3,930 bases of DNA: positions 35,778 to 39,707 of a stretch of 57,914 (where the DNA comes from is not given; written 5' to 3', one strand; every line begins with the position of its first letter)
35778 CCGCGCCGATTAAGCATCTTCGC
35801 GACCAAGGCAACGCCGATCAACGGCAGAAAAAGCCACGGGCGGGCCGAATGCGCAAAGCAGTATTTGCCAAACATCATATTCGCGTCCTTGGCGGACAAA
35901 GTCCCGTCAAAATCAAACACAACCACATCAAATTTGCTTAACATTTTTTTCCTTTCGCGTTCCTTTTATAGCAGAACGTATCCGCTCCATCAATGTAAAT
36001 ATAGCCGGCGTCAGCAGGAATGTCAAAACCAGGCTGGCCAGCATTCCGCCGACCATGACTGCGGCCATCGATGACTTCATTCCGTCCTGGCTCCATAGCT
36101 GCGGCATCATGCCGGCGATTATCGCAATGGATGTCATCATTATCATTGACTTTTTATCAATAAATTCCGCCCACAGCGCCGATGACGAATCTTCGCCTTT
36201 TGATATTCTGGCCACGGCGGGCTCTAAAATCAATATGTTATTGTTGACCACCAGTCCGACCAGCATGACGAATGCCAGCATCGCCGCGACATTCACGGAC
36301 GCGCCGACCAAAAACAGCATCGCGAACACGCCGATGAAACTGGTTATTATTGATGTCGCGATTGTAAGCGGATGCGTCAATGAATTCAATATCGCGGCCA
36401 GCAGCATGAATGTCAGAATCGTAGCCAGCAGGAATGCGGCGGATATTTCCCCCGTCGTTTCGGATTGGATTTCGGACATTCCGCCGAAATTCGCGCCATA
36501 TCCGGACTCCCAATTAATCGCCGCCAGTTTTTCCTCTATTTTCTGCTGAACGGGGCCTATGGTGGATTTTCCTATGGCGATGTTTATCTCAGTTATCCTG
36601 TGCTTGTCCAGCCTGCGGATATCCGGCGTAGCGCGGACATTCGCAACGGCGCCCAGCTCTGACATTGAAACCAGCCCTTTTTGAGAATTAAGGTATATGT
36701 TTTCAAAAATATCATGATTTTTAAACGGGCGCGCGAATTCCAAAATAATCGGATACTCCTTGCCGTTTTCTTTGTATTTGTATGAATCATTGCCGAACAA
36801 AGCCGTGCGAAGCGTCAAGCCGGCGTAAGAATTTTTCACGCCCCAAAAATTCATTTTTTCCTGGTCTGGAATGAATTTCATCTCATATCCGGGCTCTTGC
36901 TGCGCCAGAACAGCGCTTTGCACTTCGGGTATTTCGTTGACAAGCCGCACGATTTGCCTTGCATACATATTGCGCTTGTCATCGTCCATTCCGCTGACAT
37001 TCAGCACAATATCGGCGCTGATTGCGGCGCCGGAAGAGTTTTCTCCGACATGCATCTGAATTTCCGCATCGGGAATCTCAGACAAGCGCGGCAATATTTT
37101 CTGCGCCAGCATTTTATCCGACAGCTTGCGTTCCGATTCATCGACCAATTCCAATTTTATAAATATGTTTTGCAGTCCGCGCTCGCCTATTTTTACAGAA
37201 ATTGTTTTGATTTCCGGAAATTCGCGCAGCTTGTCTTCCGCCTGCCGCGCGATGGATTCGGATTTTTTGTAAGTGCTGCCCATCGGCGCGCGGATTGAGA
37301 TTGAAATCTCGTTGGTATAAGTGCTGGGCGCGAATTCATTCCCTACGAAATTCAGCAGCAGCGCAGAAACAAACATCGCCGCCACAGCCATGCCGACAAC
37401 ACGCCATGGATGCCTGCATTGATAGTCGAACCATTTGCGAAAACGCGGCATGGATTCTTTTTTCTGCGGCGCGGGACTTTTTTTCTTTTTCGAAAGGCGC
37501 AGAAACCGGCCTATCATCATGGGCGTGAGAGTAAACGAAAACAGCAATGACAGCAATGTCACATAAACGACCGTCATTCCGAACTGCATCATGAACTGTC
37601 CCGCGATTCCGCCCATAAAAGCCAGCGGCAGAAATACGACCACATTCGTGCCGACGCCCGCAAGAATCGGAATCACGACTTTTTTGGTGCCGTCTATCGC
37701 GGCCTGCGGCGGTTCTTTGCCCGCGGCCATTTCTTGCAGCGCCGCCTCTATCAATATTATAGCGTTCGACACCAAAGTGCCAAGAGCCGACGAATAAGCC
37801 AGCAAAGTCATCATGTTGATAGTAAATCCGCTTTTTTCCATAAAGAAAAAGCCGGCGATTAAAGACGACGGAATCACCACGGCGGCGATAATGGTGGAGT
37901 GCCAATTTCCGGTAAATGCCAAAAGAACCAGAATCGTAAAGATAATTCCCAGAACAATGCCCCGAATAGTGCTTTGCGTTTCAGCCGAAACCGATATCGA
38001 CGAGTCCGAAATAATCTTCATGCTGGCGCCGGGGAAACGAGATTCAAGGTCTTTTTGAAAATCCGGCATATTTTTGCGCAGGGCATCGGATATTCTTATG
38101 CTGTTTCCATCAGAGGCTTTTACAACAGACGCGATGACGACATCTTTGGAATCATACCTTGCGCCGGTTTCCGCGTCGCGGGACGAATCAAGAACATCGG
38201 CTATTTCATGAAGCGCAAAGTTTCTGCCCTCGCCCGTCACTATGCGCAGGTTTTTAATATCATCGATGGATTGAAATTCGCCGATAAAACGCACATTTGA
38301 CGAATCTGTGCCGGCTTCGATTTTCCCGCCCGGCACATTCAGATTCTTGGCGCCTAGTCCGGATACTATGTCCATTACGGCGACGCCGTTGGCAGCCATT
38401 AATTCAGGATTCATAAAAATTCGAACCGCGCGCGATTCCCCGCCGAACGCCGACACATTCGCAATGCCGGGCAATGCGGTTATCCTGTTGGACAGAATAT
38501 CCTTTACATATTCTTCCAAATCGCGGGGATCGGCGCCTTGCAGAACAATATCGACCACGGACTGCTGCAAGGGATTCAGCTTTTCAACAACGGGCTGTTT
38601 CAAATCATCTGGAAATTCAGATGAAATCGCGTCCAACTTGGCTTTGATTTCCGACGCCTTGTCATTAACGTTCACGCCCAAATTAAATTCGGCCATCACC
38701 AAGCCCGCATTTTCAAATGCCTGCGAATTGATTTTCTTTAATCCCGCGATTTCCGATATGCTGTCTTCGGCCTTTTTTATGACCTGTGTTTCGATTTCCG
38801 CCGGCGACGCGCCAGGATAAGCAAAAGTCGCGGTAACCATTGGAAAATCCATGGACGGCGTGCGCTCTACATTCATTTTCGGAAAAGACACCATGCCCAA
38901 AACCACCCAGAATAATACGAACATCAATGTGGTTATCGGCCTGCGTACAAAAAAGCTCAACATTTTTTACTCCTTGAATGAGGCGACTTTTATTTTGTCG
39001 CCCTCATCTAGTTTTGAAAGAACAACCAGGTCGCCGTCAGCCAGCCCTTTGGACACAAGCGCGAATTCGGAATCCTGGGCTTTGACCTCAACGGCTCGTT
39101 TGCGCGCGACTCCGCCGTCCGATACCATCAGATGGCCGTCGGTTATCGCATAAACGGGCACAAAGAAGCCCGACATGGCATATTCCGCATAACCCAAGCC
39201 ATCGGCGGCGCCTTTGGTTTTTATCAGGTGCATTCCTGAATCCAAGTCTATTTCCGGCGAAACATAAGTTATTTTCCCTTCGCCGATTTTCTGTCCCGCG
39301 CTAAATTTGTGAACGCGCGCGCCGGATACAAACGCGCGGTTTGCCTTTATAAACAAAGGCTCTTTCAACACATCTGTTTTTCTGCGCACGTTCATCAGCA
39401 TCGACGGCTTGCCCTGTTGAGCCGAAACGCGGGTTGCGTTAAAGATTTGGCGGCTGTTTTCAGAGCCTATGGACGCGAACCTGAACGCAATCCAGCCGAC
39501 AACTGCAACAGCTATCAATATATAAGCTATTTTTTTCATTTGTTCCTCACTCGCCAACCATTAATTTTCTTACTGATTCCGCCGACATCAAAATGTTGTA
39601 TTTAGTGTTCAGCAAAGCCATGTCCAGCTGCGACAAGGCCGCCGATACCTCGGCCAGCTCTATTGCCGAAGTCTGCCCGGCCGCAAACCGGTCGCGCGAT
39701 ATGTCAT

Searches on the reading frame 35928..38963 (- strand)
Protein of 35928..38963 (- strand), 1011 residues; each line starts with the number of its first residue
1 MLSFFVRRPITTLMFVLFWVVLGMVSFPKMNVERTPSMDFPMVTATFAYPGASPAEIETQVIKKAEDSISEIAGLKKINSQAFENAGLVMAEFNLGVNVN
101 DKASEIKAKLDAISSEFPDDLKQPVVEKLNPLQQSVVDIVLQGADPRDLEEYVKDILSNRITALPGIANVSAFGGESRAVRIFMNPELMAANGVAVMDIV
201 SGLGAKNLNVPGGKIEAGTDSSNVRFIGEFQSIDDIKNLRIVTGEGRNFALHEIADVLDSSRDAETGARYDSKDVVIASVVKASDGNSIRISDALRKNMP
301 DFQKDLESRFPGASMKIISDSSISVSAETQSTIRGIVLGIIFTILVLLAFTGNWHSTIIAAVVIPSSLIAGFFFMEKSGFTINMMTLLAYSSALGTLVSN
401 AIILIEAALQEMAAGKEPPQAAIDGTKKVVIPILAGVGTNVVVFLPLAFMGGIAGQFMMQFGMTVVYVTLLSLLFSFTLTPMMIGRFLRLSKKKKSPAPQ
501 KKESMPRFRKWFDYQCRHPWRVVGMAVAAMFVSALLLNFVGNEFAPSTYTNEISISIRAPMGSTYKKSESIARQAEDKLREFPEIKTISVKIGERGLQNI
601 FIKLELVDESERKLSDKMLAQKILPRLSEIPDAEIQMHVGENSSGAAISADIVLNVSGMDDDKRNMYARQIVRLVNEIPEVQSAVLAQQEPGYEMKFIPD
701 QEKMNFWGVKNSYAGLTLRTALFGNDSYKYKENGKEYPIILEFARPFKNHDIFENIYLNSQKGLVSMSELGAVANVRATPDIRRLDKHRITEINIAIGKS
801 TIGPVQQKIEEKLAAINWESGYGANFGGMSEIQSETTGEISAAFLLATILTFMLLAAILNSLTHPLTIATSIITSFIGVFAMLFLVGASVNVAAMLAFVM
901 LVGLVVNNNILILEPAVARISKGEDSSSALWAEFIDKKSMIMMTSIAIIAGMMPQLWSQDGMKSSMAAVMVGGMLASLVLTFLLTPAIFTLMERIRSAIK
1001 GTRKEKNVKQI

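Call 27: search_protein_families(library=pfam, proteins=[window:35928-38963:-], max_evalue=0.01)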
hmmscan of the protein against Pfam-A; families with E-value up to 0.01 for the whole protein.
window:35928-38963:- (1011 aa): 2 families
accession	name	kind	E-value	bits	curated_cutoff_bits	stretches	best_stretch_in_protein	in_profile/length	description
PF00873.25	ACR_tran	-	1.1e-173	580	28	1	1-992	1-1020/1021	AcrB/AcrD/AcrF family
PF03176.21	MMPL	-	5.9e-06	25.9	20.5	1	821-1004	122-313/333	MMPL family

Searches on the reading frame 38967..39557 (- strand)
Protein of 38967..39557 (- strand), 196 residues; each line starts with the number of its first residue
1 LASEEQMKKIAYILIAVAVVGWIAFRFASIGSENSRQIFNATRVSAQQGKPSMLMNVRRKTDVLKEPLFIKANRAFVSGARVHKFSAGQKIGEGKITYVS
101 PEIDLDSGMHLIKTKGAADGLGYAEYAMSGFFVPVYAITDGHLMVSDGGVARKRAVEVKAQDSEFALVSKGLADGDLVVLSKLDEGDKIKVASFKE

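Call 27: search_protein_families(library=pfam, proteins=[window:38967-39557:-], max_evalue=0.01)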
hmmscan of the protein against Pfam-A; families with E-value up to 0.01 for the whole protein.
window:38967-39557:- (196 aa): 0 families

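Call 97: search_protein_families(library=ncbifam, proteins=[window:38967-39557:-], max_evalue=0.001)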
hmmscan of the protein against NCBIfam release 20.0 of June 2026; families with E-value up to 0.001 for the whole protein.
window:38967-39557:- (196 aa): 1 family
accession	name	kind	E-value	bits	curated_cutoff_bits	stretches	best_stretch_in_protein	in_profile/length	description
TIGR01730.1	RND_mfp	subfamily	1.5e-05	24.1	94.9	1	130-191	252-321/322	efflux RND transporter periplasmic adaptor subunit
